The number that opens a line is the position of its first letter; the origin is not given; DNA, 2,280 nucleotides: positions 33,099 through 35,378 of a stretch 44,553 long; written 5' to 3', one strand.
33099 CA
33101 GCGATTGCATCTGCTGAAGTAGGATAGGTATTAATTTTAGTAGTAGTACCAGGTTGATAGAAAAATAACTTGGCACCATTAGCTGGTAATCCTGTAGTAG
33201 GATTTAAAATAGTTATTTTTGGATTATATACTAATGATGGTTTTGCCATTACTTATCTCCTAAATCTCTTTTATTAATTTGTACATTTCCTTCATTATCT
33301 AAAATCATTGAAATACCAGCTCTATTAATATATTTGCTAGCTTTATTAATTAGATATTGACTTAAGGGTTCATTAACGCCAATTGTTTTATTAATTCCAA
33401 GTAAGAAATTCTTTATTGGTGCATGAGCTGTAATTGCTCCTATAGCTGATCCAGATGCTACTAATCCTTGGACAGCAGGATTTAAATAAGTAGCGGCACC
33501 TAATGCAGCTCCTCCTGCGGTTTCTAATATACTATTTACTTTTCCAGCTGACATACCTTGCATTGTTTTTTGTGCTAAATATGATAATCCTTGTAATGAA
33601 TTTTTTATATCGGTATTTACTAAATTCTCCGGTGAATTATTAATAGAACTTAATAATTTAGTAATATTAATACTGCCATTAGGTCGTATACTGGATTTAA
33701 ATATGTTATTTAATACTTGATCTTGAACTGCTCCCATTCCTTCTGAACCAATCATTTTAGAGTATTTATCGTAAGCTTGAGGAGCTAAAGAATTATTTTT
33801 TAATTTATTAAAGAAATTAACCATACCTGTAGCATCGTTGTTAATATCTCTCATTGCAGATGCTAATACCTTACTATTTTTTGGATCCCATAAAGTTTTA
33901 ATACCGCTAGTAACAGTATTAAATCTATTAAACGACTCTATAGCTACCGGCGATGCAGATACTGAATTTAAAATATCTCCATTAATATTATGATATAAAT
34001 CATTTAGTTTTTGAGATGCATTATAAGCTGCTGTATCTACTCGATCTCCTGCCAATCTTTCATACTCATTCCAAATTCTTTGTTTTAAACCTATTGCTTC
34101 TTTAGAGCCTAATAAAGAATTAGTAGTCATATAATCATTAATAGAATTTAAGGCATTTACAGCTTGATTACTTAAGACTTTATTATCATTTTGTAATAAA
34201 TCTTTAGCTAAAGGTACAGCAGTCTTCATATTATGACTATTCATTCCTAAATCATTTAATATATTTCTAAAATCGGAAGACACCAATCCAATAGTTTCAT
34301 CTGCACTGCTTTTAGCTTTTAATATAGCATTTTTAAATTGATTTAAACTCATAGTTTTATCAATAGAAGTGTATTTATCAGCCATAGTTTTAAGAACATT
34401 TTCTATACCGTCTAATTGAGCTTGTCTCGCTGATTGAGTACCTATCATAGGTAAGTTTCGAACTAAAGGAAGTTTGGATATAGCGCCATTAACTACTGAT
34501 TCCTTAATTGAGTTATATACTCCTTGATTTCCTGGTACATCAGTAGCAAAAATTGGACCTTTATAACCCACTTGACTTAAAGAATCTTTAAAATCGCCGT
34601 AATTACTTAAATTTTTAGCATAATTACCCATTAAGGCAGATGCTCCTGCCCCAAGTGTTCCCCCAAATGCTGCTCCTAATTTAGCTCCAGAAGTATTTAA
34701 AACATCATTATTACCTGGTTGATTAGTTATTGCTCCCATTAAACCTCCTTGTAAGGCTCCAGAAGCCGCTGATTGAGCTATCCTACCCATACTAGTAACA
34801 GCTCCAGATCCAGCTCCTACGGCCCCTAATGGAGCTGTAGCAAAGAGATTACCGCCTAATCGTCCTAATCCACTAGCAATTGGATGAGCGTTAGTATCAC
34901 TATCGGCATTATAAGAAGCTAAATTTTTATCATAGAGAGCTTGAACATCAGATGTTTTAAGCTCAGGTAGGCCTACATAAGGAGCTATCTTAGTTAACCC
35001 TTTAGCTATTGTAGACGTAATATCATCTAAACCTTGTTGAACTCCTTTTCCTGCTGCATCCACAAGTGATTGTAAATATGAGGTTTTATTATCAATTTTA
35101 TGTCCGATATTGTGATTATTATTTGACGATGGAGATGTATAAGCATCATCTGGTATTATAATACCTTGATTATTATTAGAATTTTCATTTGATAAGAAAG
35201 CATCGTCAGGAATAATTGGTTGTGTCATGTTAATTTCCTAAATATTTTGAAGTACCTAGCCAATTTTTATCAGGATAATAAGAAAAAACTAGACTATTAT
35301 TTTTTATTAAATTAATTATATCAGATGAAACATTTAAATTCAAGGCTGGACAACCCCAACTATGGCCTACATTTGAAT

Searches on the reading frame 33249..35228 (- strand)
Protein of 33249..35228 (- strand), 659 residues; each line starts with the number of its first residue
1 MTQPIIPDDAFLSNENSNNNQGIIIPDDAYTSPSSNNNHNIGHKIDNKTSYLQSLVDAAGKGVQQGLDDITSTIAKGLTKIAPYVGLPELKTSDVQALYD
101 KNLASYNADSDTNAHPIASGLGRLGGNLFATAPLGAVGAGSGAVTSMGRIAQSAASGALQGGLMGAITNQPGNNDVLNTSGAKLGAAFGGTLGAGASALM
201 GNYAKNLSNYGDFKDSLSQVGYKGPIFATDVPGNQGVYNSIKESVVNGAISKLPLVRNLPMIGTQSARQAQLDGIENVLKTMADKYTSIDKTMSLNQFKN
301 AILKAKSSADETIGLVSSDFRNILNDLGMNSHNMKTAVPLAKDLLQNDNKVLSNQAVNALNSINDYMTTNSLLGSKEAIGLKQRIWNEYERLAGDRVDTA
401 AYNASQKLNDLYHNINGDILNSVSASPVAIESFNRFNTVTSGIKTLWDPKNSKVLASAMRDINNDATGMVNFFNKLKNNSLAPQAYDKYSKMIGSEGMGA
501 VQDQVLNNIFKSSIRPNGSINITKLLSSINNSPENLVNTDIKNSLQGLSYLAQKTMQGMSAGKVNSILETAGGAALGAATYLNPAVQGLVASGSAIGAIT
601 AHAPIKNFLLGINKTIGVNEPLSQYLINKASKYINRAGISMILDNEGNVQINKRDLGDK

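Call 12: search_protein_families(library=phrogs, proteins=[window:33249-35228:-], max_evalue=0.00001)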
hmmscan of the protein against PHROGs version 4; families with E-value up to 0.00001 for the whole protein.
window:33249-35228:- (659 aa): 1 family
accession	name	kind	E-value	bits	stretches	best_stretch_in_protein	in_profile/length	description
phrog_5880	-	unknown function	5.6e-07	29.6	1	46-199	48-203/661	-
